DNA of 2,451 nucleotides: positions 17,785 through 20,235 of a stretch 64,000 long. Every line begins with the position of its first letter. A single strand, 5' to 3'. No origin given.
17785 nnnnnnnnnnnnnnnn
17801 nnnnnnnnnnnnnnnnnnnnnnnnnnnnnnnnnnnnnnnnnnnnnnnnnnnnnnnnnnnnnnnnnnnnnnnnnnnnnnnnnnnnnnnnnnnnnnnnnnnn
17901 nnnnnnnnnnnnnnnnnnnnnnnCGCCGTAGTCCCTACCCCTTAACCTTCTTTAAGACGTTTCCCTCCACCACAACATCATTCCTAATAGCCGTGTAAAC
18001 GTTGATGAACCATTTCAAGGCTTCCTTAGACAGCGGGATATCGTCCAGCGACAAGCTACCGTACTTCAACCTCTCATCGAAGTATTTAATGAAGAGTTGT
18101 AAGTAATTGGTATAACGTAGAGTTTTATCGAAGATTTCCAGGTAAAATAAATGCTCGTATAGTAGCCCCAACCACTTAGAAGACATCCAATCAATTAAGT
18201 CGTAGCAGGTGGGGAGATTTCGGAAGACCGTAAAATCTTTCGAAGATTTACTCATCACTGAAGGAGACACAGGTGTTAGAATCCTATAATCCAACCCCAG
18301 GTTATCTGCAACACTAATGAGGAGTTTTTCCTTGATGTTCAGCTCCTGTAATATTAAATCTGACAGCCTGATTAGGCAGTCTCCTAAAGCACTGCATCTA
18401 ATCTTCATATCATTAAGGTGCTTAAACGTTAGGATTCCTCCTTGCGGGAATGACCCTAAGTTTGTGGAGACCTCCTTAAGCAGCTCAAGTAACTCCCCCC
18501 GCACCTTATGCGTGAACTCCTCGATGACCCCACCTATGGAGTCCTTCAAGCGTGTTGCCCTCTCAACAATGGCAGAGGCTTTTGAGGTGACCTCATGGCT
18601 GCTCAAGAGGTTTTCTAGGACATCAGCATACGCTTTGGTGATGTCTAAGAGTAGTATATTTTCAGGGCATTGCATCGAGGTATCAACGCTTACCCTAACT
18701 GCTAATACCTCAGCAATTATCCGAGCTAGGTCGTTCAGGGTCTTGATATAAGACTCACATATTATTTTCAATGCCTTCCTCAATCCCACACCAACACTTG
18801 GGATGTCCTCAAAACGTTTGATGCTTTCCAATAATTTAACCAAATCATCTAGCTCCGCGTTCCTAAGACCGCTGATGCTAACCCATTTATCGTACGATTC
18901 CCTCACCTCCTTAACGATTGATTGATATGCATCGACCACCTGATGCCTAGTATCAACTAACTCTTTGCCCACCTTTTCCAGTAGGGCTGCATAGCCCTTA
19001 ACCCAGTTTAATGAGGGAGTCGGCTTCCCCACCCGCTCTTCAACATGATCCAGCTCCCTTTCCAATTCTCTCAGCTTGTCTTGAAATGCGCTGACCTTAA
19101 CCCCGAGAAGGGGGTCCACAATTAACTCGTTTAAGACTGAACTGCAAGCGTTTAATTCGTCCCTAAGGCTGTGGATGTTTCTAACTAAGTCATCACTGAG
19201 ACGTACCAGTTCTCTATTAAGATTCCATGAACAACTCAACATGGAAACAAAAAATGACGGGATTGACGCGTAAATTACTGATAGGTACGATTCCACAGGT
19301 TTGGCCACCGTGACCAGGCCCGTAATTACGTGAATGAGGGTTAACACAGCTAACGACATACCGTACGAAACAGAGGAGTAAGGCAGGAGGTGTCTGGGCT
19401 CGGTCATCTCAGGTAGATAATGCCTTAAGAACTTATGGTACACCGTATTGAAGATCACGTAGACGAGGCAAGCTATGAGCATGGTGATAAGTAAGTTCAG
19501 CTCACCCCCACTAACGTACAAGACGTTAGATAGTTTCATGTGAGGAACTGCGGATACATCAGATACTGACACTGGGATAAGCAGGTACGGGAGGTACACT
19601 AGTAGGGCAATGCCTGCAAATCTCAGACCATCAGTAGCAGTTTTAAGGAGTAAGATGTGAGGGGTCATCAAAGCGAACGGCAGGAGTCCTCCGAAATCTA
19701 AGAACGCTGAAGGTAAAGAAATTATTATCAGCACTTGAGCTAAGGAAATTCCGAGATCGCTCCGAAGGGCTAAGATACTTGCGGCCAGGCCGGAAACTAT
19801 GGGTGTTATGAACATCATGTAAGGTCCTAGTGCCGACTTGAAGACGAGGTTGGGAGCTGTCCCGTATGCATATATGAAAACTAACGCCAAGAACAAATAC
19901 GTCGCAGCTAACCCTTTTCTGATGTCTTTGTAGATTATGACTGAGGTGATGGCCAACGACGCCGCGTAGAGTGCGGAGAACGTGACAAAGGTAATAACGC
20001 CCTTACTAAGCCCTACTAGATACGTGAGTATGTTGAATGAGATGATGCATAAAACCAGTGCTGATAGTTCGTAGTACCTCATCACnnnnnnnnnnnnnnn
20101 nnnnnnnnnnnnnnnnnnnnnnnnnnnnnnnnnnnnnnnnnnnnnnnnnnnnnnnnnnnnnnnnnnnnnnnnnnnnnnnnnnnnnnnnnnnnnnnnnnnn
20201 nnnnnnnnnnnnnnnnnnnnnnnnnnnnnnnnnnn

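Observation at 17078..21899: Orphan three-gene membrane-associated operon divergently paired with an Mrr-type PD-(D/E)XK nuclease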

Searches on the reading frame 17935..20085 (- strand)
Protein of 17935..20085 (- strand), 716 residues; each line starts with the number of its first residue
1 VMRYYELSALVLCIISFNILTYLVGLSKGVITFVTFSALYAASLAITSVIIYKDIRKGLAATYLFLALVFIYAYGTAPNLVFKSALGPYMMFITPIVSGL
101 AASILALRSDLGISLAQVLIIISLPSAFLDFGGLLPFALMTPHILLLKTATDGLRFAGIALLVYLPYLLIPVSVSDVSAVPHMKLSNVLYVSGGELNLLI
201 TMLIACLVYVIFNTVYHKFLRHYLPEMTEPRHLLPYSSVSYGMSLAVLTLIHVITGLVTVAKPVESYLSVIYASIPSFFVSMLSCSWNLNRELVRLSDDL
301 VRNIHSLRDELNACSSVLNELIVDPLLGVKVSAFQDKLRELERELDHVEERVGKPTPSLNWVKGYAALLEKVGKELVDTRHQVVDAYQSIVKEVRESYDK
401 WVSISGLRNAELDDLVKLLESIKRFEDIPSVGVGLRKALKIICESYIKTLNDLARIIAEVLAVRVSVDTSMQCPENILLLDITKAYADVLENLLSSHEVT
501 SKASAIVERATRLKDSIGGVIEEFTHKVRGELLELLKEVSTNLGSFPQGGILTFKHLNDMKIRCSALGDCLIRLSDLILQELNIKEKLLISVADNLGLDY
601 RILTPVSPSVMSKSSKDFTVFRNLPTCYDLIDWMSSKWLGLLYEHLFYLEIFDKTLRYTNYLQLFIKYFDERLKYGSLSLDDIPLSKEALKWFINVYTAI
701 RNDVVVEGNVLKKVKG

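Call 3: search_protein_families(library=pfam, proteins=[window:17935-20085:-], max_evalue=1)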
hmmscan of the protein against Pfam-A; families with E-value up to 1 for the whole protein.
window:17935-20085:- (716 aa): 3 families
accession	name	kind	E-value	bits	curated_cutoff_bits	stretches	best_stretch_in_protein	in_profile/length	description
PF04108.17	ATG17_like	-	0.0016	18.4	43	1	289-454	128-295/355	Autophagy protein ATG17-like domain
PF06248.19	Zw10_N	-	0.051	14.6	26.3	0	481-540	15-74/93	Centromere/kinetochore Zw10 N-terminal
PF11647.13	MLD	-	0.07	13.7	35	1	482-537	19-74/81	Membrane Localization Domain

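Call 4: search_protein_families(library=padloc, proteins=[window:17935-20085:-], max_evalue=1)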
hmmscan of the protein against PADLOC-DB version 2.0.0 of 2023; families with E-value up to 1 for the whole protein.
window:17935-20085:- (716 aa): 0 families

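Call 5: search_protein_families(library=ncbifam, proteins=[window:17935-20085:-], max_evalue=1)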
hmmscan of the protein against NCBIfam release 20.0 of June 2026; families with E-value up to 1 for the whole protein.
window:17935-20085:- (716 aa): 3 families
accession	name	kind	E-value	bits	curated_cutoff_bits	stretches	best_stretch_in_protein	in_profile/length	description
NF052290.2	MocR_like_YczR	exception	0.019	13.7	487.4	1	294-361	320-387/458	MocR-like transcription factor YczR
NF045487.1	ASRP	equivalog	0.041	12.5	300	1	297-402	385-488/593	archaea-specific SMC-related protein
TIGR00033.1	aroC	equivalog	0.21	10.5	212.2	1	471-530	154-212/351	chorismate synthase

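Call 6: find_homologous_proteins(query=window:17935-20085:-)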
Query window:17935-20085:- (716 aa): 5 proteins with E <= 0.001 among 8000 candidates.
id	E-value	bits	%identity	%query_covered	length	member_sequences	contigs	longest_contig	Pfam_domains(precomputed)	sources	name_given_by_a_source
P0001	0.0e+0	1548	100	100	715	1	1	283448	-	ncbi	-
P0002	4.0e-228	777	52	100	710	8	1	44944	-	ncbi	ncbi:MAG: hypothetical protein QW133_00935 [Sulfolobales archaeon]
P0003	6.0e-223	760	50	100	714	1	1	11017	-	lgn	-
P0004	8.9e-190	651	43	100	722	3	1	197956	-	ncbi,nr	ncbi:MAG: hypothetical protein N3G48_03745 [Sulfolobales archaeon]|nr:hypothetical protein [Sulfolob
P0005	2.3e-186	639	43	100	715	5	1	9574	-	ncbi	ncbi:MAG: hypothetical protein QXO72_01590 [Sulfolobales archaeon]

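Call 7: search_solved_structures(query=window:17935-20085:-, max_evalue=1)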
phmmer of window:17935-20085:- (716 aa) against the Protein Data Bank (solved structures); distinct sequences matched with E-value up to 1: 3.
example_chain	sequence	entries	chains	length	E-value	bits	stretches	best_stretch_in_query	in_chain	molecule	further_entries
1sgw_A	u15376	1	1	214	0.088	14.4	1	449-540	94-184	putative ABC transporter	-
1nt2_B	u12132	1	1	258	0.65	11.5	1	293-392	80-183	conserved hypothetical protein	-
6atx_A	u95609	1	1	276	0.84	11.1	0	207-276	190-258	PpKAI2-like C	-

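Call 8: find_encoding_contigs(protein=P0002, flank=8000, max_places=3)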
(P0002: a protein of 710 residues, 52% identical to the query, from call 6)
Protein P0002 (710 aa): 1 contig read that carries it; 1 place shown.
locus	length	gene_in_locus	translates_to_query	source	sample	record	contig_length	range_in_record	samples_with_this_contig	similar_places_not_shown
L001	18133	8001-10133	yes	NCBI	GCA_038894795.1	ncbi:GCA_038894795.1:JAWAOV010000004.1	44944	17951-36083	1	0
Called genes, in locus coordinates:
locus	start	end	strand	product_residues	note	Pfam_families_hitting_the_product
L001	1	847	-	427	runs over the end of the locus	-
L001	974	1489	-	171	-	PF13669:Glyoxalase_4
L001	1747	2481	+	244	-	PF00005:ABC_tran, PF13304:AAA_21 (faint)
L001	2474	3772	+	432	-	PF12679:ABC2_membrane_2, PF12698:ABC2_membrane_3, PF01061:ABC2_membrane (weak)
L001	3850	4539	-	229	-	PF02525:Flavodoxin_2, PF03358:FMN_red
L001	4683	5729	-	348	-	PF02163:Peptidase_M50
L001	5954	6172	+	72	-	-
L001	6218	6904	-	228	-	PF04471:Mrr_cat (faint)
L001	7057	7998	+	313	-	-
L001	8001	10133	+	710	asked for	-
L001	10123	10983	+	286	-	-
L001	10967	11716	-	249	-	PF00702:Hydrolase, PF06888:Put_Phosphatase (weak), PF12710:HAD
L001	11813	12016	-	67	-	PF01361:Tautomerase, PF14552:Tautomerase_2 (weak), PF14832:Tautomerase_3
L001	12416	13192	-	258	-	PF01946:Thi4, PF01494:FAD_binding_3 (weak), PF07992:Pyr_redox_2 (faint), PF00890:FAD_binding_2 (weak), PF01266:DAO, PF12831:FAD_oxidored (weak), PF13450:NAD_binding_8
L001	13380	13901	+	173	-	PF04307:YdjM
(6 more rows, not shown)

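Call 9: find_encoding_contigs(protein=P0004, flank=8000, max_places=3)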
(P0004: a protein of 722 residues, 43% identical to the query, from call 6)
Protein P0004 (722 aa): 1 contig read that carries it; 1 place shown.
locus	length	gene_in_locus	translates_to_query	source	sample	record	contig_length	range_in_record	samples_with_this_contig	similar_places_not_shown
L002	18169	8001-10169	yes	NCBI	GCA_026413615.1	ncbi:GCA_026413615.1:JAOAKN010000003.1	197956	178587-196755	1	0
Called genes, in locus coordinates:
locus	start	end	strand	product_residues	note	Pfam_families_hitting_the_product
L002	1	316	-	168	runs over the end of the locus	PF09719:C_GCAxxG_C_C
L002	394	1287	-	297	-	PF24856:AraA_central (faint)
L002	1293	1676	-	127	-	-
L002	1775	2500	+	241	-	PF13476:AAA_23 (weak), PF00005:ABC_tran, PF13304:AAA_21 (faint)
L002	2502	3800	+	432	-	PF01061:ABC2_membrane (faint), PF12679:ABC2_membrane_2, PF12698:ABC2_membrane_3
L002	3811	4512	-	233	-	PF02525:Flavodoxin_2, PF03358:FMN_red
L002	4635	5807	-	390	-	PF02163:Peptidase_M50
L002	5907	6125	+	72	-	-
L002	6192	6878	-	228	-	-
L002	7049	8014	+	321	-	-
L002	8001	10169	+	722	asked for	-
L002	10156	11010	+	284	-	-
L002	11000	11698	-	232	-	PF00702:Hydrolase, PF12710:HAD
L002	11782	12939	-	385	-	PF07690:MFS_1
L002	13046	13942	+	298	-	PF03069:FmdA_AmdA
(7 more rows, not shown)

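Call 10: find_encoding_contigs(protein=P0003, flank=8000, max_places=3)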
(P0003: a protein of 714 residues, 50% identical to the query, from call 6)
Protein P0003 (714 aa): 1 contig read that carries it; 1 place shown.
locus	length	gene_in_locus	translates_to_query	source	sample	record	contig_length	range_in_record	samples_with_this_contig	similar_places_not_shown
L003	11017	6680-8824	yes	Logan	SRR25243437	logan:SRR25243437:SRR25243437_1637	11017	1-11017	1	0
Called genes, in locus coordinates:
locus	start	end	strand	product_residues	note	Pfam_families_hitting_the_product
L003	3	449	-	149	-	?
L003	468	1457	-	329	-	PF03401:TctC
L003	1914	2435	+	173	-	PF12797:Fer4_2 (faint), PF14697:Fer4_21 (faint), PF13187:Fer4_9 (weak), PF13237:Fer4_10 (weak), PF13247:Fer4_11, PF12838:Fer4_7 (weak), PF13187:Fer4_9 (weak), PF12837:Fer4_6 (weak), +1 more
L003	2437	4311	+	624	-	PF02730:AFOR_N, PF01314:AFOR_C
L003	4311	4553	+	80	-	-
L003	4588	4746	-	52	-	-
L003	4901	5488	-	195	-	PF04471:Mrr_cat (weak)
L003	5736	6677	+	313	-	-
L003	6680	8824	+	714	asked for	-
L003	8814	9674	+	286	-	-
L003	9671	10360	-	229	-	PF00702:Hydrolase, PF06888:Put_Phosphatase (weak), PF12710:HAD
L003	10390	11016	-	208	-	?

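Call 11: find_encoding_contigs(protein=P0005, flank=8000, max_places=3)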
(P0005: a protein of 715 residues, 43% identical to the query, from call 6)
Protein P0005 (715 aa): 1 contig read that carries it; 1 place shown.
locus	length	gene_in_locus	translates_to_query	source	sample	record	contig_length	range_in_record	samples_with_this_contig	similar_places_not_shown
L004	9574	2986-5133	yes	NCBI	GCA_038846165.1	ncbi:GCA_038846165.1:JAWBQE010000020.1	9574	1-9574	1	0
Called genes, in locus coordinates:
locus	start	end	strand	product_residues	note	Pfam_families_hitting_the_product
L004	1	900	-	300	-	PF02163:Peptidase_M50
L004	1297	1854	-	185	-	-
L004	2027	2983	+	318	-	-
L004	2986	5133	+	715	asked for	-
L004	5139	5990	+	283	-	-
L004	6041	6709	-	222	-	PF00702:Hydrolase, PF06888:Put_Phosphatase, PF12710:HAD, PF13419:HAD_2 (faint)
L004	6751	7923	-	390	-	PF07690:MFS_1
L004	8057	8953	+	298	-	PF03069:FmdA_AmdA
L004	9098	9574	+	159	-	?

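Call 31: find_related_loci(query=A2, collection=genome_contigs, flank=10000)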
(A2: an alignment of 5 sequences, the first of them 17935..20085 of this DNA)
Query A2 (716 aa) in genome_contigs; peptide patterns used: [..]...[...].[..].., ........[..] (x = any residue, [..] = any of these).
47 stretches matched a pattern; 4 encode a relative of the query (tblastn E <= 1e-3); 3 distinct loci.
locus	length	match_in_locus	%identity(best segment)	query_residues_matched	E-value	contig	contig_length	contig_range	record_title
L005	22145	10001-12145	43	1-715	0e+0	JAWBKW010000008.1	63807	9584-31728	MAG: Sulfolobales archaeon isolate GXS_201912_bins_22 GXS_201912_bins_22_scaffold_8, whole genome shotgun sequence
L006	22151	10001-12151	43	1-716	0e+0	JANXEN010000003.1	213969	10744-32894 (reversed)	MAG: Sulfolobales archaeon isolate SKYB66 NODE_3_length_213969_cov_8.480331, whole genome shotgun sequence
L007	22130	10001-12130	52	1-715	0e+0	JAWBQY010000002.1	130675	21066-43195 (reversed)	MAG: Sulfolobales archaeon isolate JZ-1_201705_bins_57 JZ-1_201705_bins_57_scaffold_2, whole genome shotgun sequence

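Call 38: predict_structure(alignment_id=A6)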
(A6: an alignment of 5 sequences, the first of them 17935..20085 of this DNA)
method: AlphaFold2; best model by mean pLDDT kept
length: 716 residues; sequences in the alignment: 5
mean_pLDDT: 69.1   pTM: 0.51
mean pLDDT of the five models: 69.1, 68.3, 65.9, 64.6, 63.3
residues with pLDDT >= 90: 184; 70-90: 210; 50-70: 77; < 50: 245
segments of 3 or more residues with pLDDT < 50: 1-39, 41-43, 47-52, 73-91, 109-142, 144-155, 157-159, 161-288
pLDDT, mean of each block of 10 residues (from residue 1): 36 43 39 45 49 57 59 46 41 54 57 47 43 45 47 48 42 30 25 33 44 45 40 37 40 39 38 40 47 69 87 87 78 86 86 63 80 90 90 92 91 91 86 84 90 92 78 66 86 90 94 93 78 92 87 92 95 94 92 88 86 91 94 94 91 89 90 87 85 89 87 79
secondary structure, 60 per line:
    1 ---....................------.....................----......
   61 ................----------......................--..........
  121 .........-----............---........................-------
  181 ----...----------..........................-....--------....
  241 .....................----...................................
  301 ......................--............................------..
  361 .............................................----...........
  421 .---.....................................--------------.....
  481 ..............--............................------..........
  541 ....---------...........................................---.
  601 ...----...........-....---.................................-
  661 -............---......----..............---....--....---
elements in order (helices of 4 or more, strands of 3 or more residues): H4-23 H30-50 H55-76 H87-108 H111-129 H135-146 H150-173 H198-223 H225-228 H237-261 H266-322 H325-352 H359-405 H410-421 H425-461 H476-494 H497-524 H531-544 H554-596 H600-603 H608-618 H620-623 H627-659 H662-673 E677-679 H687-700 E704-707 E710-713

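Call 42: search_protein_representatives(alignment_id=A2)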
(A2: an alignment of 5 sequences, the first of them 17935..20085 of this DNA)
Query: 5 sequences, 715 profile positions. Proteins with E-value up to 0.001 (for the whole library): 15; up to 1e-10: 9; up to 1e-30: 6. The best 15 are listed.
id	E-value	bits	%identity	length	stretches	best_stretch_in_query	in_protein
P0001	0.0e+00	1226.5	-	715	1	1-714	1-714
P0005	0.0e+00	1218.1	-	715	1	1-714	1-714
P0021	7.7e-151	520.6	-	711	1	1-714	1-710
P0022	1.3e-103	364.4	-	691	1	20-712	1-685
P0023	4.5e-95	336.2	-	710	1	12-712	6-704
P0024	2.2e-84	300.9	-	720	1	1-714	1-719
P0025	4.9e-28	114.6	-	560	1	161-711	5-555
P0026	4.6e-17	78.4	-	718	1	70-708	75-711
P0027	2.9e-12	62.5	-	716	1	114-713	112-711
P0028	2.5e-10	56.1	-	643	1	128-713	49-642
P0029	1.4e-08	50.3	-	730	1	47-703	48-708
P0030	2.0e-07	46.5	-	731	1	56-711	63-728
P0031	2.2e-07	46.3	-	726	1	76-709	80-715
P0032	4.9e-06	41.9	-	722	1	285-705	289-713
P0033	8.1e-04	34.6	-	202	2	332-400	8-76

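Call 43: find_encoding_contigs(protein=P0024, flank=8000, max_places=2)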
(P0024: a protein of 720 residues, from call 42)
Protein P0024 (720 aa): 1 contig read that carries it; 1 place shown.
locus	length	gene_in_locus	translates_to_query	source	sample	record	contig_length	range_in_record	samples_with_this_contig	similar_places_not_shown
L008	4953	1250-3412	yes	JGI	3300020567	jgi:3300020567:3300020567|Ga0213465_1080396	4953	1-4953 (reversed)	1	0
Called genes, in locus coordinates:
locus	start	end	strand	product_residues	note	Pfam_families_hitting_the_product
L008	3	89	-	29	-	?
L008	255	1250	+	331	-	-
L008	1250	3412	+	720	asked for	-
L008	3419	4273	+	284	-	-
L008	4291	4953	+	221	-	?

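Call 44: find_encoding_contigs(protein=P0026, flank=8000, max_places=2)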
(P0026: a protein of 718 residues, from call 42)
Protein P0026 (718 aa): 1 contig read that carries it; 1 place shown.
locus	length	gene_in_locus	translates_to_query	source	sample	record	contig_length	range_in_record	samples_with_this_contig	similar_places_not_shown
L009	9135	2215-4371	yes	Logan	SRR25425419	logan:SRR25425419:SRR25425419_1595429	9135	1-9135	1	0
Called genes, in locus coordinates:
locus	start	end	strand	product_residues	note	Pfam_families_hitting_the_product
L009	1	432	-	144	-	?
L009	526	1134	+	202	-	PF01380:SIS, PF13580:SIS_2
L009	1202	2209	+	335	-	-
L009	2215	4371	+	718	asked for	-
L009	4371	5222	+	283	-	-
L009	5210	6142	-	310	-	PF04055:Radical_SAM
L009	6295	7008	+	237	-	PF01381:HTH_3, PF13560:HTH_31 (weak)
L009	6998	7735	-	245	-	-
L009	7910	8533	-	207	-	PF01558:POR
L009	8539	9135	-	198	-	?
